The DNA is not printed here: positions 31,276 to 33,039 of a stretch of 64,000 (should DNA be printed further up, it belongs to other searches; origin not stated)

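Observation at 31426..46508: Three paralogous cobalamin-binding radical SAM enzymes embedded in a cell-envelope modification locus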

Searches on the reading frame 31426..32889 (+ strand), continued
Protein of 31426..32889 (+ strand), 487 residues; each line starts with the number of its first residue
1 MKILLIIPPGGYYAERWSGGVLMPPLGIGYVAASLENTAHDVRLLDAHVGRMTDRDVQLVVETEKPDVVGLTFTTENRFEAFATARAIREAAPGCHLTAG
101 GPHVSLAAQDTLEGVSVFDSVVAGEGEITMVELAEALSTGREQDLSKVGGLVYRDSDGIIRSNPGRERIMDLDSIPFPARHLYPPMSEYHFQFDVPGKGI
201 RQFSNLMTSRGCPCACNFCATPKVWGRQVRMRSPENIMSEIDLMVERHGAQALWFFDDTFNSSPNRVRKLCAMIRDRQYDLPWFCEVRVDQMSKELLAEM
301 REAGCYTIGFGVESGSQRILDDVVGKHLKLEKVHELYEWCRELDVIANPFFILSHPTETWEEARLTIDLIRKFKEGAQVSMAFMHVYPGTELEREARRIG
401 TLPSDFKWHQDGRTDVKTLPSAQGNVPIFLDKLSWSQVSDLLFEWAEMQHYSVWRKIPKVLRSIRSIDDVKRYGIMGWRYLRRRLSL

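Call 49: find_encoding_contigs(protein=P0163, flank=8000, max_places=1)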
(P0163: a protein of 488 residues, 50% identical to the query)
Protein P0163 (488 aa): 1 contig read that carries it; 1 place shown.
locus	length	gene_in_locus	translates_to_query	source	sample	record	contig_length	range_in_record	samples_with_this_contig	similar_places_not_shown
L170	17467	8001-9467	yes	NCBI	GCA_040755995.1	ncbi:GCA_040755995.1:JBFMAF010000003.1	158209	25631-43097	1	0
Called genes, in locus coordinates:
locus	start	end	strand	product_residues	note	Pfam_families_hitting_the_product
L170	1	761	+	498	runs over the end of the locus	PF00437:T2SSE, PF13191:AAA_16 (weak), PF13401:AAA_22 (weak)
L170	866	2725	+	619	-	PF13231:PMT_2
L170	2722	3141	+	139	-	-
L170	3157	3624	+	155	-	PF00383:dCMP_cyt_deam_1, PF14437:MafB19-deam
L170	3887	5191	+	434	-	PF00083:Sugar_tr, PF07690:MFS_1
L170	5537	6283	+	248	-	-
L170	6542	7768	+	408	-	PF13439:Glyco_transf_4, PF13579:Glyco_trans_4_4, PF00534:Glycos_transf_1, PF13692:Glyco_trans_1_4, PF13524:Glyco_trans_1_2 (weak)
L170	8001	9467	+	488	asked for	PF02310:B12-binding, PF04055:Radical_SAM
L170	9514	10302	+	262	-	PF05175:MTS (weak), PF13489:Methyltransf_23, PF06325:PrmA (weak), PF07021:MetW (weak), PF13847:Methyltransf_31, PF08241:Methyltransf_11, PF08242:Methyltransf_12, PF13649:Methyltransf_25, +1 more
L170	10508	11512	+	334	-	PF08240:ADH_N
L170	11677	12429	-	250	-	PF03781:FGE-sulfatase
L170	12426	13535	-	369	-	PF00365:PFK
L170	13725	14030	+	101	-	PF04255:DUF433 (weak)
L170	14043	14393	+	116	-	PF18480:DUF5615 (weak)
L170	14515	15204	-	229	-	-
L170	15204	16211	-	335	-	PF13584:BatD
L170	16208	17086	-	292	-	PF01882:DUF58, PF13519:VWA_2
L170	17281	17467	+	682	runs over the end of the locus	PF00884:Sulfatase, PF01663:Phosphodiest (weak), PF13432:TPR_16 (weak), PF14559:TPR_19 (weak), PF23914:TPR_CcmH_CycH (weak), PF00515:TPR_1 (weak), PF13424:TPR_12 (weak), PF13432:TPR_16 (weak), +13 more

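Call 50: find_encoding_contigs(protein=P0183, flank=8000, max_places=1)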
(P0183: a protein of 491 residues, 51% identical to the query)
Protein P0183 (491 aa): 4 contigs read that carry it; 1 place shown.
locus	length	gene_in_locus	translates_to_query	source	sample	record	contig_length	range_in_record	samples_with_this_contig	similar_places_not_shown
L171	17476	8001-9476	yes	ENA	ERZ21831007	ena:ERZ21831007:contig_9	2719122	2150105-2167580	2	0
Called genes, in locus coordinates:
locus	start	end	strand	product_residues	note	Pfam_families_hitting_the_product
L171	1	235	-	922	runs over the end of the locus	PF02384:N6_Mtase, PF20473:MmeI_Mtase, PF07669:Eco57I, PF12950:TaqI_C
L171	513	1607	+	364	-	PF02563:Poly_export, PF10531:SLBB, PF22461:SLBB_2 (weak), PF10531:SLBB, PF22461:SLBB_2, PF10531:SLBB, PF22461:SLBB_2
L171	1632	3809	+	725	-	PF13807:GNVR, PF01656:CbiA (weak), PF09140:MipZ (weak), PF10609:ParA, PF13614:AAA_31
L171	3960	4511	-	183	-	PF18921:Cyanophycin_syn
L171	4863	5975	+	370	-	PF13439:Glyco_transf_4, PF13579:Glyco_trans_4_4, PF00534:Glycos_transf_1, PF13692:Glyco_trans_1_4, PF13524:Glyco_trans_1_2 (faint)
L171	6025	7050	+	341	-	PF04055:Radical_SAM, PF13186:SPASM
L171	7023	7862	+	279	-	PF13489:Methyltransf_23, PF13649:Methyltransf_25, PF13847:Methyltransf_31, PF08241:Methyltransf_11, PF08242:Methyltransf_12 (weak)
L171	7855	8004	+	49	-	-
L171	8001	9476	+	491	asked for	PF02310:B12-binding, PF04055:Radical_SAM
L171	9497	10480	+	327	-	PF01073:3Beta_HSD, PF01370:Epimerase, PF02719:Polysacc_synt_2 (weak), PF04321:RmlD_sub_bind, PF05368:NmrA, PF07993:NAD_binding_4, PF13460:NAD_binding_10, PF16363:GDP_Man_Dehyd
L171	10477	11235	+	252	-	PF00132:Hexapep, PF14602:Hexapep_2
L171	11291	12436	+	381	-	PF13579:Glyco_trans_4_4, PF13439:Glyco_transf_4, PF00534:Glycos_transf_1, PF13692:Glyco_trans_1_4, PF13524:Glyco_trans_1_2 (weak)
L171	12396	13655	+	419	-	PF13439:Glyco_transf_4, PF13579:Glyco_trans_4_4, PF20706:GT4-conflict, PF00534:Glycos_transf_1, PF13692:Glyco_trans_1_4, PF13524:Glyco_trans_1_2 (weak)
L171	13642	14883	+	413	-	PF01522:Polysacc_deac_1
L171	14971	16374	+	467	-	PF01943:Polysacc_synt, PF13440:Polysacc_synt_3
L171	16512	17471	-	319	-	PF05448:AXE1, PF12740:PETase (faint), PF02129:Peptidase_S15 (faint), PF12146:Hydrolase_4 (faint), PF00326:Peptidase_S9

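Call 51: find_encoding_contigs(protein=P0126, flank=8000, max_places=1)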
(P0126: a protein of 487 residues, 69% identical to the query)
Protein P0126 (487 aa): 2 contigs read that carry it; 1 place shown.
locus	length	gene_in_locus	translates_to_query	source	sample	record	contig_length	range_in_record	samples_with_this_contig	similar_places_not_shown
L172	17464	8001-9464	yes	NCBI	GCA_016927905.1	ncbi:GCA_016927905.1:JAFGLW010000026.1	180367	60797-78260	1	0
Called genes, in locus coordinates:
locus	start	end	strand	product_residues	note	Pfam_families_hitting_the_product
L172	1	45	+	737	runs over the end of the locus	-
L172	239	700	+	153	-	PF13173:AAA_14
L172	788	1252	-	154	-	-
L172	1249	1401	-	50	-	-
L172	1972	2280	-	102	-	-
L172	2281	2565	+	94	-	PF13358:DDE_3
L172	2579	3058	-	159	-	PF04191:PEMT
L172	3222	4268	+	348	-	PF00657:Lipase_GDSL, PF13472:Lipase_GDSL_2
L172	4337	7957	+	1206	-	-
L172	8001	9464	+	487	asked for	PF02310:B12-binding, PF04055:Radical_SAM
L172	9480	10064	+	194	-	PF18955:DUF5698, PF10035:DUF2179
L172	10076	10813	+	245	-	PF01553:Acyltransferase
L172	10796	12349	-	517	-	PF00158:Sigma54_activat, PF14532:Sigma54_activ_2, PF07728:AAA_5, PF25601:AAA_lid_14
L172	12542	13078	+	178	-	PF04343:DUF488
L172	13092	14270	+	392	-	PF03435:Sacchrp_dh_NADP, PF16653:Sacchrp_dh_C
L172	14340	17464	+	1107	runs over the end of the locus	PF13513:HEAT_EZ (faint), PF13646:HEAT_2, PF02985:HEAT (faint), PF03130:HEAT_PBS (faint), PF13646:HEAT_2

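Call 53: search_protein_families(library=ncbifam, proteins=[L171:9497-10480:+], max_evalue=0.000001)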
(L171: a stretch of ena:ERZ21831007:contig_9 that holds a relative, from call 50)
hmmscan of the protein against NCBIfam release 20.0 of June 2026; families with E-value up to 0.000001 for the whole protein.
L171:9497-10480:+ (327 aa): 28 families (the best 25 are shown)
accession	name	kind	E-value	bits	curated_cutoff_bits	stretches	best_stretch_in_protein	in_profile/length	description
TIGR03466.1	HpnA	hypoth_equivalog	2.7e-52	177.7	367.65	1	3-325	2-325/327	hopanoid-associated sugar epimerase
NF042422.1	oxyalk_red_OleD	equivalog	8.6e-46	156.8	580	1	3-320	2-327/329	2-alkyl-3-oxoalkanoate reductase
TIGR04180.1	EDH_00030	hypoth_equivalog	1e-36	126.5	475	1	4-247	1-258/297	NAD-dependent 4,6-dehydratase LegB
NF042423.1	oxyalk_red_Shew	equivalog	2e-36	125.7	580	1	3-316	10-330/331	2-alkyl-3-oxoalkanoate reductase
NF052578.1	StrlDmthSdmBMthl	equivalog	2.2e-34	119.7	600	1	4-326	3-327/328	sterol demethylase protein SdmB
TIGR01181.1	dTDP_gluc_dehyt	equivalog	3.9e-24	85.3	365.1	1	3-324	1-314/321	dTDP-glucose 4,6-dehydratase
TIGR01179.1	galE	equivalog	8.5e-20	70.8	262.3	1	3-164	1-172/332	UDP-glucose 4-epimerase GalE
TIGR02197.1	heptose_epim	equivalog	8.2e-16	58.1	274.6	1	4-323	1-315/316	ADP-glyceromanno-heptose 6-epimerase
TIGR01214.1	rmlD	equivalog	1.1e-13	51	224.05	1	3-261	1-243/285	dTDP-4-dehydrorhamnose reductase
TIGR01777.1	yfcH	hypoth_equivalog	1.9e-13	50.7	207.35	1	4-262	1-257/292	TIGR01777 family oxidoreductase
NF004520.0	PRK05865.1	equivalog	3.7e-13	48.3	1509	1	3-240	2-197/854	sugar epimerase family protein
NF041293.1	G6PDh_Azf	equivalog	2.5e-12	46.8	400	1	3-122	4-123/252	NAD-dependent glucose-6-phosphate dehydrogenase Azf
TIGR01746.1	Thioester-redct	subfamily_domain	3.1e-12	46.4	213.35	1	3-243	1-279/371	thioester reductase domain-containing protein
NF011728.1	PRK15181.1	equivalog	3.4e-12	46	760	0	46-247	71-284/348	Vi polysaccharide biosynthesis UDP-N-acetylglucosaminuronic acid C-4 epimerase TviC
NF043036.1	ErythonDh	equivalog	6.3e-12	45.3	325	1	3-149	2-160/321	D-erythronate dehydrogenase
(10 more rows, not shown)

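Call 59: find_encoding_contigs(protein=P0135, flank=10000, max_places=1)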
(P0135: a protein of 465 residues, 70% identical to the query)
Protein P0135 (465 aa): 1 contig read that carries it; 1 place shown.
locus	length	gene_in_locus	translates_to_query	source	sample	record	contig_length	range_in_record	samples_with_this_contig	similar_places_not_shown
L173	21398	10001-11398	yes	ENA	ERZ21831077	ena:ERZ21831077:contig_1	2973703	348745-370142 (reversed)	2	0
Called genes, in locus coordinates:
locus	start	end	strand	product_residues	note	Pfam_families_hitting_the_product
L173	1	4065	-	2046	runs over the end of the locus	-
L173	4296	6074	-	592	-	PF13517:FG-GAP_3, PF01839:FG-GAP (weak), PF13517:FG-GAP_3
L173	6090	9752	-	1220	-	PF00082:Peptidase_S8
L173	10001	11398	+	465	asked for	PF02310:B12-binding, PF04055:Radical_SAM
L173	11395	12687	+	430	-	PF05977:MFS_3 (weak), PF07690:MFS_1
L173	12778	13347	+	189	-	-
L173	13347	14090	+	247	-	PF01553:Acyltransferase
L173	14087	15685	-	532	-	PF00158:Sigma54_activat, PF14532:Sigma54_activ_2, PF01078:Mg_chelatase (faint), PF07724:AAA_2 (weak), PF00004:AAA (weak), PF07728:AAA_5, PF25601:AAA_lid_14, PF13551:HTH_29 (weak), +1 more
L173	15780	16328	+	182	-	PF04343:DUF488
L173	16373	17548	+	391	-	PF03435:Sacchrp_dh_NADP, PF16653:Sacchrp_dh_C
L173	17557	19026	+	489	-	-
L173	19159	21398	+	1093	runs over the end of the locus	PF13646:HEAT_2 (weak)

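Call 86: find_related_loci(query=A4, collection=viral_contigs, flank=8000)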
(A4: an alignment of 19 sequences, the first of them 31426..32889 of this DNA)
Query A4 (487 aa) in viral_contigs; peptide patterns used: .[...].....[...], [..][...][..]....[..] (x = any residue, [..] = any of these).
196 stretches matched a pattern; 88 encode a relative of the query (tblastn E <= 1e-3); the best 80 are kept; 80 distinct loci.
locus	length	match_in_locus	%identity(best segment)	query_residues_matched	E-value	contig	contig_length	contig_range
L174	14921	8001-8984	32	1-374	1e-41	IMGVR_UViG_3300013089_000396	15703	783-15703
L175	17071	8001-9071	30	1-392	5e-40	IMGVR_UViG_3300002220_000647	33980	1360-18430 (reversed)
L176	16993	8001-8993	28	25-369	7e-38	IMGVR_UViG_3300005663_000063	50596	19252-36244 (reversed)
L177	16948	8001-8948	30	3-359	1e-36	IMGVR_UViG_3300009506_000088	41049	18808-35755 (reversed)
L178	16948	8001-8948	30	3-359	1e-36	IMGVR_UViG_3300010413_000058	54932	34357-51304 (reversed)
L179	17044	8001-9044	30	1-392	3e-35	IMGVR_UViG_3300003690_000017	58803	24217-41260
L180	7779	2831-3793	28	21-392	2e-34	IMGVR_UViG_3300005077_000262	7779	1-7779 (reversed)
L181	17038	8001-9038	29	3-400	2e-34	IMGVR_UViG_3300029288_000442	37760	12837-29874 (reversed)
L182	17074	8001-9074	29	3-400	2e-34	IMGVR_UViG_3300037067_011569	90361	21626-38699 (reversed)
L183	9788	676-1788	28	1-418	7e-34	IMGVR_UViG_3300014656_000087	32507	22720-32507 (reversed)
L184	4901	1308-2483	26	2-410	8e-34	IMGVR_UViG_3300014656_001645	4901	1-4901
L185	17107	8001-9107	27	1-401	4e-33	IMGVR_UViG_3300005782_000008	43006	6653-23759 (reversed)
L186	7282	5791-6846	27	1-400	9e-33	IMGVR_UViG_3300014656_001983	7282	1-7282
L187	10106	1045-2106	27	2-392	3e-32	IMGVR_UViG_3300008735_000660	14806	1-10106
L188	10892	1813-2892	25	1-410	3e-32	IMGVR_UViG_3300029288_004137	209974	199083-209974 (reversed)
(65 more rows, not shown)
